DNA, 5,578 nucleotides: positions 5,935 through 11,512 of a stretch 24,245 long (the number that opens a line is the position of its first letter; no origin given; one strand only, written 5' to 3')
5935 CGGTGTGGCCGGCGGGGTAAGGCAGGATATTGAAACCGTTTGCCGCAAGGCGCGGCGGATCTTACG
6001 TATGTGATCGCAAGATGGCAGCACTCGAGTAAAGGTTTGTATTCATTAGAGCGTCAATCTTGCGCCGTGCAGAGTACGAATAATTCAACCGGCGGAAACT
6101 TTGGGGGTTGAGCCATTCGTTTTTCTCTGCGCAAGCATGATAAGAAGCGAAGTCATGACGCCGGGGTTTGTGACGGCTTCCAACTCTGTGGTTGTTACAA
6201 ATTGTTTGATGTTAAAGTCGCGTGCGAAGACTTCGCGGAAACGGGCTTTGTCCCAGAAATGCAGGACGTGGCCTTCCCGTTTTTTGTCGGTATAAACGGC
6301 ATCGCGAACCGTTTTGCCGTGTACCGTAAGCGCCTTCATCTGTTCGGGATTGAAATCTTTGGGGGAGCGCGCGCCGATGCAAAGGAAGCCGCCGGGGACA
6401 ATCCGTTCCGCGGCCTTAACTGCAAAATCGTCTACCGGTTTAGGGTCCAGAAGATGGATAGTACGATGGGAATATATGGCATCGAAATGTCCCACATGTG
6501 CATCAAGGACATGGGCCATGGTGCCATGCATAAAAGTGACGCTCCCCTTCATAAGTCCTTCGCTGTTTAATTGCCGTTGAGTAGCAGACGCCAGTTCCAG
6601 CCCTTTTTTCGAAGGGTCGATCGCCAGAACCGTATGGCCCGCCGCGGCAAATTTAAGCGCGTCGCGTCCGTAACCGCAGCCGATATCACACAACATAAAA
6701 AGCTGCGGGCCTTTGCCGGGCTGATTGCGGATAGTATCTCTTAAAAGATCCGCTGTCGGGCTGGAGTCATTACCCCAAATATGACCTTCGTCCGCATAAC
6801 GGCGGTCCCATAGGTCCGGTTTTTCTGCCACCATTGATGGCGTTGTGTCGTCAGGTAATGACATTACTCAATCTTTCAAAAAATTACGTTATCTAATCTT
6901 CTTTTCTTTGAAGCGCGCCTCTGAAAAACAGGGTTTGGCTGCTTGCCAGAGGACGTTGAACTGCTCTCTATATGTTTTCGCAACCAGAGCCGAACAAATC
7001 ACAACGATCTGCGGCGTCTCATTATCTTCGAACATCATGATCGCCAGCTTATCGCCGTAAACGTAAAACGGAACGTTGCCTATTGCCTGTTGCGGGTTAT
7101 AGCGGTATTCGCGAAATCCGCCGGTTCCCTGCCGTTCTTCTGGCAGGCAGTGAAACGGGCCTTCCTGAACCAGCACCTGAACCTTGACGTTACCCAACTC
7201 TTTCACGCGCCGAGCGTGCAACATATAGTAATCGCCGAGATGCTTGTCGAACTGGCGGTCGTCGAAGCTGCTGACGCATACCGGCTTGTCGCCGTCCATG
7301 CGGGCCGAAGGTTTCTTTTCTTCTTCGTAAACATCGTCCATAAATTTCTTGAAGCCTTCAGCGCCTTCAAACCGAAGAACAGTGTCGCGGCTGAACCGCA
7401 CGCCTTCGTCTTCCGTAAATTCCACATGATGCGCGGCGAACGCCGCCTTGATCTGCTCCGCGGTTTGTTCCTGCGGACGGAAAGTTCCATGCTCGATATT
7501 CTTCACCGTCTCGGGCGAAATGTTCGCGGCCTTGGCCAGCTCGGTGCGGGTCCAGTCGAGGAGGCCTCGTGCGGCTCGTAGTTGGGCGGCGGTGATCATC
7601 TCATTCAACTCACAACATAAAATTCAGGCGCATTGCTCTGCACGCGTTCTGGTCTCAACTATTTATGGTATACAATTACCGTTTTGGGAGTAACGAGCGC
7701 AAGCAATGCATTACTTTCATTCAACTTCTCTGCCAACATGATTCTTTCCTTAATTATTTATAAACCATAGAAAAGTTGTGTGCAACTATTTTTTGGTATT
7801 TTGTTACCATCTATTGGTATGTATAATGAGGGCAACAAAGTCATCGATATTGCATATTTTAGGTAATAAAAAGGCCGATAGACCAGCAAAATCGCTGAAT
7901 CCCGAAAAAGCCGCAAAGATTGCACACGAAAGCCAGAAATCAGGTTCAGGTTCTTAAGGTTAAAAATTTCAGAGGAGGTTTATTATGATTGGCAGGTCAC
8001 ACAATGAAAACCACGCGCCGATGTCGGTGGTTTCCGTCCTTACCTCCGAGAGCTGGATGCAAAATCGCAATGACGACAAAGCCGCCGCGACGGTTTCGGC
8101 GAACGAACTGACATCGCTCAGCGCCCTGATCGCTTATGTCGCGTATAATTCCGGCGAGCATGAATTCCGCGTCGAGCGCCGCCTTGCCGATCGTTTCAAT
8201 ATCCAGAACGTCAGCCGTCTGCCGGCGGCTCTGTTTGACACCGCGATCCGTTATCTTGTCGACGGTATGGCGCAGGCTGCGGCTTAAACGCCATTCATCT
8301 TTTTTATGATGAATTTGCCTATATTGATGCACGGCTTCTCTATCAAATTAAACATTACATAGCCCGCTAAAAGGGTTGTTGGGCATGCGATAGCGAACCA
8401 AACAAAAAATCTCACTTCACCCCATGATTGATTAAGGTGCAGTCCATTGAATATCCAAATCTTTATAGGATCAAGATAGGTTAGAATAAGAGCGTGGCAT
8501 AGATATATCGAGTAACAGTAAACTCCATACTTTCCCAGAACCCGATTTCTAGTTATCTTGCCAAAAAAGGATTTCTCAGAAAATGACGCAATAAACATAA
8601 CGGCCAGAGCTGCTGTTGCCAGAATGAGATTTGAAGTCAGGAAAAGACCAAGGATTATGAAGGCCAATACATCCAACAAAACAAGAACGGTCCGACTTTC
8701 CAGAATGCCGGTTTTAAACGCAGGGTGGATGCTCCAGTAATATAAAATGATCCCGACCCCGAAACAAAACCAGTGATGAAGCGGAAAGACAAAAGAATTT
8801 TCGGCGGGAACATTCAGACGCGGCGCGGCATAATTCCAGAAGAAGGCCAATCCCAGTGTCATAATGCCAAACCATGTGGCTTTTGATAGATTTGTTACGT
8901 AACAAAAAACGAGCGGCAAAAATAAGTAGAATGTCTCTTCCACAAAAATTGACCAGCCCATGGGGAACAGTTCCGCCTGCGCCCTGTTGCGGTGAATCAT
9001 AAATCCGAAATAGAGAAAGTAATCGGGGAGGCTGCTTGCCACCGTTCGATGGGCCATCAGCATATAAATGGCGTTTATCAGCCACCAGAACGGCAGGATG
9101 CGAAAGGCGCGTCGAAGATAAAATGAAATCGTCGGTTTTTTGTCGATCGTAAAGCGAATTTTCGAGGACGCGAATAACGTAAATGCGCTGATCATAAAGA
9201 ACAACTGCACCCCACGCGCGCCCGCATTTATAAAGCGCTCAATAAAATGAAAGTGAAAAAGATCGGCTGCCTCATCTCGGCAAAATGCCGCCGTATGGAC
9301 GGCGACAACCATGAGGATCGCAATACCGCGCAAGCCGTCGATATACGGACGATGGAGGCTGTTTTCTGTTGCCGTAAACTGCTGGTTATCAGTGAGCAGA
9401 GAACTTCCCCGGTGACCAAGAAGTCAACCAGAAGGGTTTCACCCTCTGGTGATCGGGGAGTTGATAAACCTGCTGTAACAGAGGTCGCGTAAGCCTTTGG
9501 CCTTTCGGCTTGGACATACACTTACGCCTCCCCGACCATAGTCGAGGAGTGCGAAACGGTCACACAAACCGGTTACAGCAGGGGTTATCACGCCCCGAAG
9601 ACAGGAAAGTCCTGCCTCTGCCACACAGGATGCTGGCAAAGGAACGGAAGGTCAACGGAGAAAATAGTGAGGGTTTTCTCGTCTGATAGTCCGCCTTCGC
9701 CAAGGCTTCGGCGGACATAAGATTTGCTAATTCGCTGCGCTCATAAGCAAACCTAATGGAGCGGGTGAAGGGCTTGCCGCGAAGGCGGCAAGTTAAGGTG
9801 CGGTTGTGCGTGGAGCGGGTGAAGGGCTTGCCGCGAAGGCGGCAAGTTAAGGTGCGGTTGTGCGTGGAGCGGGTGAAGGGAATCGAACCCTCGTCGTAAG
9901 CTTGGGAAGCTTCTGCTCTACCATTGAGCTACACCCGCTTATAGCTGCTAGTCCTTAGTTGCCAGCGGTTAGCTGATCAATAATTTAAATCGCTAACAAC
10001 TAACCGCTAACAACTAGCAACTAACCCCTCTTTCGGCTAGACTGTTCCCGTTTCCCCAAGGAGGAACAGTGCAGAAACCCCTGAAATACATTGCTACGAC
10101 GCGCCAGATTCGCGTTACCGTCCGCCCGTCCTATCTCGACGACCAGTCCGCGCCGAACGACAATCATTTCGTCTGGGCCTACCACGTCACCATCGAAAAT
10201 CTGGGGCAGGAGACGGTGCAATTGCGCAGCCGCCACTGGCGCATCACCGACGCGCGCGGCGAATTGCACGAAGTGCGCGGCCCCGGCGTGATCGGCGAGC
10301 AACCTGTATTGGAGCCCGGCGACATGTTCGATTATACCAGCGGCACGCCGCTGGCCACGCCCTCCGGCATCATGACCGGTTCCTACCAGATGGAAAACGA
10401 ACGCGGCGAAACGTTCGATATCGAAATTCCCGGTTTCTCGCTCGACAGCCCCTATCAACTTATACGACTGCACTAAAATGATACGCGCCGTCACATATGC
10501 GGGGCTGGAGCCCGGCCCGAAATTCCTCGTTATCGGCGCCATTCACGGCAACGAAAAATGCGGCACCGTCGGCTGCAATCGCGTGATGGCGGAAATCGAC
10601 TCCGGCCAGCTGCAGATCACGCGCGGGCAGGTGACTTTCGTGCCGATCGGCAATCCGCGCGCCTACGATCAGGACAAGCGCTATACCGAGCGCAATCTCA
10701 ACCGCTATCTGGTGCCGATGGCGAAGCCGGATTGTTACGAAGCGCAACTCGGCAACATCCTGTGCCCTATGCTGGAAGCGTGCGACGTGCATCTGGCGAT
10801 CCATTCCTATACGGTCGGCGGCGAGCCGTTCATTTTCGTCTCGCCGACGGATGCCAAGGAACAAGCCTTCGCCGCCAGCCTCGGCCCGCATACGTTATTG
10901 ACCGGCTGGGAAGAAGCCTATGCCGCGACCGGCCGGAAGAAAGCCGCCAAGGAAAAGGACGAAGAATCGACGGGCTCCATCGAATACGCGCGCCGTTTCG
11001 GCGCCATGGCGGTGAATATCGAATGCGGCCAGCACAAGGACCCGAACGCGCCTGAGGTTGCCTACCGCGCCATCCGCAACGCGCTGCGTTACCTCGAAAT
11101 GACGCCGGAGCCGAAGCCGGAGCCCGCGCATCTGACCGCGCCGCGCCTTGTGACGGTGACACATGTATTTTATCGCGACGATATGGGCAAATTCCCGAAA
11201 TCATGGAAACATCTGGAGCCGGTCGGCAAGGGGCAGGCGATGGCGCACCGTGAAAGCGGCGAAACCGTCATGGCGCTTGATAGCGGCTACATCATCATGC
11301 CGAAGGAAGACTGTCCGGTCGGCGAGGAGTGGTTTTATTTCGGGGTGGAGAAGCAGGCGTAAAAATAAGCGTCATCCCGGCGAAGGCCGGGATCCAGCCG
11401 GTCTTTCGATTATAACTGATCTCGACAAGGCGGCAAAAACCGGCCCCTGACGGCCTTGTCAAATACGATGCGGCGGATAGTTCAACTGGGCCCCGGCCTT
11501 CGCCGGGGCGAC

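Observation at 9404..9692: Unidentified ~290-nt highly structured noncoding element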

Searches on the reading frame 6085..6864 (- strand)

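Call 11: search_protein_families(library=pfam, proteins=[window:6085-6864:-])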
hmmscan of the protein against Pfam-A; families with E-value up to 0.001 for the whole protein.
window:6085-6864:- (259 aa): 7 families
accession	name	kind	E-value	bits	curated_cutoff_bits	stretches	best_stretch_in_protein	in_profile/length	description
PF13649.12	Methyltransf_25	-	4.9e-13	50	27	1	59-159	2-97/97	Methyltransferase domain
PF08241.18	Methyltransf_11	-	1.8e-11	44.9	21.2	1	60-163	2-95/95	Methyltransferase domain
PF08242.18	Methyltransf_12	-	9.9e-09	36.3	30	1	60-161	2-98/98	Methyltransferase domain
PF05724.17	TPMT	-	1.8e-06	28.3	26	1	16-158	3-148/218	Thiopurine S-methyltransferase (TPMT)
PF13847.12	Methyltransf_31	-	3.3e-06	27.3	27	1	58-139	7-87/145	Methyltransferase domain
PF13489.12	Methyltransf_23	-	3.5e-05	24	27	1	45-163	13-116/164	Methyltransferase domain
PF03848.20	TehB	-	0.00032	20.6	20.4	1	59-172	35-142/193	Tellurite resistance protein TehB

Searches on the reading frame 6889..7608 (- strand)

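Call 11: search_protein_families(library=pfam, proteins=[window:6889-7608:-])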
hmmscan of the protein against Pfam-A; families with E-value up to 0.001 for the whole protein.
window:6889-7608:- (239 aa): 3 families
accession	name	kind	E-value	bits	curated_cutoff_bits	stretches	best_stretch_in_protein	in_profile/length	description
PF01381.28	HTH_3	-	9.8e-08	32.4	23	1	10-57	1-48/55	Helix-turn-helix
PF13560.12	HTH_31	-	1.2e-06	29.2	27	1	7-60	3-57/64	Helix-turn-helix domain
PF13413.12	HTH_25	-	0.00091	19.4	24.6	0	9-43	1-35/62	Helix-turn-helix domain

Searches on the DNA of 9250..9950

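Call 4: search_rna_families(source=window, start=9250, end=9950, threshold=evalue, max_evalue=10, show_alignments=4)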
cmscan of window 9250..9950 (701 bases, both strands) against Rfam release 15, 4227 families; matches with E-value up to 10: 4.
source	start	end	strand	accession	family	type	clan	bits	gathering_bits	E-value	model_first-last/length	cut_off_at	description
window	9868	9938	-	RF00005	tRNA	Gene; tRNA;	CL00001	69.3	29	5.5e-15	1-71/71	no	tRNA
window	9443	9537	-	RF02221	sRNA-Xcc1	Gene; sRNA;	-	27.5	53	0.016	1-87/87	no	sRNA-Xcc1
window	9867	9938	+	RF04354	Plastid-ycf2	Cis-reg;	-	20.6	65.7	0.15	1-75/75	no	Plastid-ycf2 5UTR RNA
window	9404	9461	+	RF00467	RSV_PBS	Cis-reg;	-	14.6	47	9.8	1-75/75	no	Rous sarcoma virus (RSV) primer binding site (PBS)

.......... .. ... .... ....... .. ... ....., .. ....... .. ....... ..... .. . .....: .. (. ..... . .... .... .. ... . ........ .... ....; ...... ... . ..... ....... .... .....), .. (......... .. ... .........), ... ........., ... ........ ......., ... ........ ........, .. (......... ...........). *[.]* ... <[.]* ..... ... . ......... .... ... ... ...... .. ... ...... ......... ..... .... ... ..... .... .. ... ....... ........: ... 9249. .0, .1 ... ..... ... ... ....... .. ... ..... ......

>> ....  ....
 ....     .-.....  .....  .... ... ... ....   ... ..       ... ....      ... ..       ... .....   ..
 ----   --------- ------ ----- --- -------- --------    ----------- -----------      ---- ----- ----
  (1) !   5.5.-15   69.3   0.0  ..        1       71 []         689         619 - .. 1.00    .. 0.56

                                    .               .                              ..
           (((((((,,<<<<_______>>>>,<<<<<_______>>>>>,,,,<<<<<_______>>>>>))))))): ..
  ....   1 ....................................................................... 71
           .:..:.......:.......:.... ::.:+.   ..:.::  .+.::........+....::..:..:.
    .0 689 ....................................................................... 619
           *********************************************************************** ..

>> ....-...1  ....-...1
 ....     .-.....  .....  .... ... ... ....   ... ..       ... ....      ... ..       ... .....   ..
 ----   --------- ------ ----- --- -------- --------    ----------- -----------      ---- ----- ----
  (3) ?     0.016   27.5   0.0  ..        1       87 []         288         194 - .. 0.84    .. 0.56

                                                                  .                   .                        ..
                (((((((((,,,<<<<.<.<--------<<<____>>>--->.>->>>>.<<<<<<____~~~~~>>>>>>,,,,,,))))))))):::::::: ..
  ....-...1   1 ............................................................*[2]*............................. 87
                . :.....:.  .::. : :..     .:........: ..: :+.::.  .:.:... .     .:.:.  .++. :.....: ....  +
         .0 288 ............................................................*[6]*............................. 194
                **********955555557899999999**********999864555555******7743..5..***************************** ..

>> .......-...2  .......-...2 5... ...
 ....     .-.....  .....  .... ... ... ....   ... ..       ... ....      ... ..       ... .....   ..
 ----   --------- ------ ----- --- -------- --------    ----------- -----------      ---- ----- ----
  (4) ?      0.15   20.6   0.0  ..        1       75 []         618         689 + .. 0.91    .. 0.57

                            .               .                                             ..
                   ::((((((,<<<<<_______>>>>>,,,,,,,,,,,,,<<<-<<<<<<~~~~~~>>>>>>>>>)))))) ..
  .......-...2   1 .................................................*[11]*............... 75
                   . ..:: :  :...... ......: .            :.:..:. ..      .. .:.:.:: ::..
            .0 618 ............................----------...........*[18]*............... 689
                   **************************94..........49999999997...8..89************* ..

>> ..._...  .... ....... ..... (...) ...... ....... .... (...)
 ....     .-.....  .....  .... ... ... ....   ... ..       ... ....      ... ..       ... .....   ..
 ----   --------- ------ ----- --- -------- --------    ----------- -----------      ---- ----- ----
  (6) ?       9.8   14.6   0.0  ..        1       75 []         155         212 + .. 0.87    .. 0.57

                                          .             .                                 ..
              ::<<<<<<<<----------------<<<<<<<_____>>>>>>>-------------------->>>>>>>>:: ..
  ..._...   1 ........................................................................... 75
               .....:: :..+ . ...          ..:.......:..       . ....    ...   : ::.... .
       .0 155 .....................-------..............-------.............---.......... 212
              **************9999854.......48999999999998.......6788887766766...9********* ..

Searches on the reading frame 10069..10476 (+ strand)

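Call 11: search_protein_families(library=pfam, proteins=[window:10069-10476:+])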
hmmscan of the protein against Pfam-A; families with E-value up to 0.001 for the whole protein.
window:10069-10476:+ (135 aa): 1 family
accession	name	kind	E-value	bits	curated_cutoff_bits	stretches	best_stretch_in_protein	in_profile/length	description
PF04379.20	DUF525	-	1e-37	128.7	27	1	25-109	2-86/87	ApaG domain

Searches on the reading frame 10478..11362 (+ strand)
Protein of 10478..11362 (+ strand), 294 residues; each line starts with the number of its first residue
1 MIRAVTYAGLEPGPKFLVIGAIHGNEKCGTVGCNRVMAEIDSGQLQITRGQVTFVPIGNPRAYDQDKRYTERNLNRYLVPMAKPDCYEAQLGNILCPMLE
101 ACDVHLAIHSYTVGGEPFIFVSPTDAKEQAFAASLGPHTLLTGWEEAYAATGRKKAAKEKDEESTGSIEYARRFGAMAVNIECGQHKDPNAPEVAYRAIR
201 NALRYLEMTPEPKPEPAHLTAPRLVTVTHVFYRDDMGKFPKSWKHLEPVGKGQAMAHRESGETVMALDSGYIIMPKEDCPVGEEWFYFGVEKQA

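Call 11: search_protein_families(library=pfam, proteins=[window:10478-11362:+])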
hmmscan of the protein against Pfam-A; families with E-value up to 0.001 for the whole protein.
window:10478-11362:+ (294 aa): 1 family
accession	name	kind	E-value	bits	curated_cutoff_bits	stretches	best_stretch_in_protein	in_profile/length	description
PF24827.1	AstE_AspA_cat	-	1.7e-17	64.1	25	1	12-187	1-171/192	Succinylglutamate desuccinylase/Aspartoacylase catalytic domain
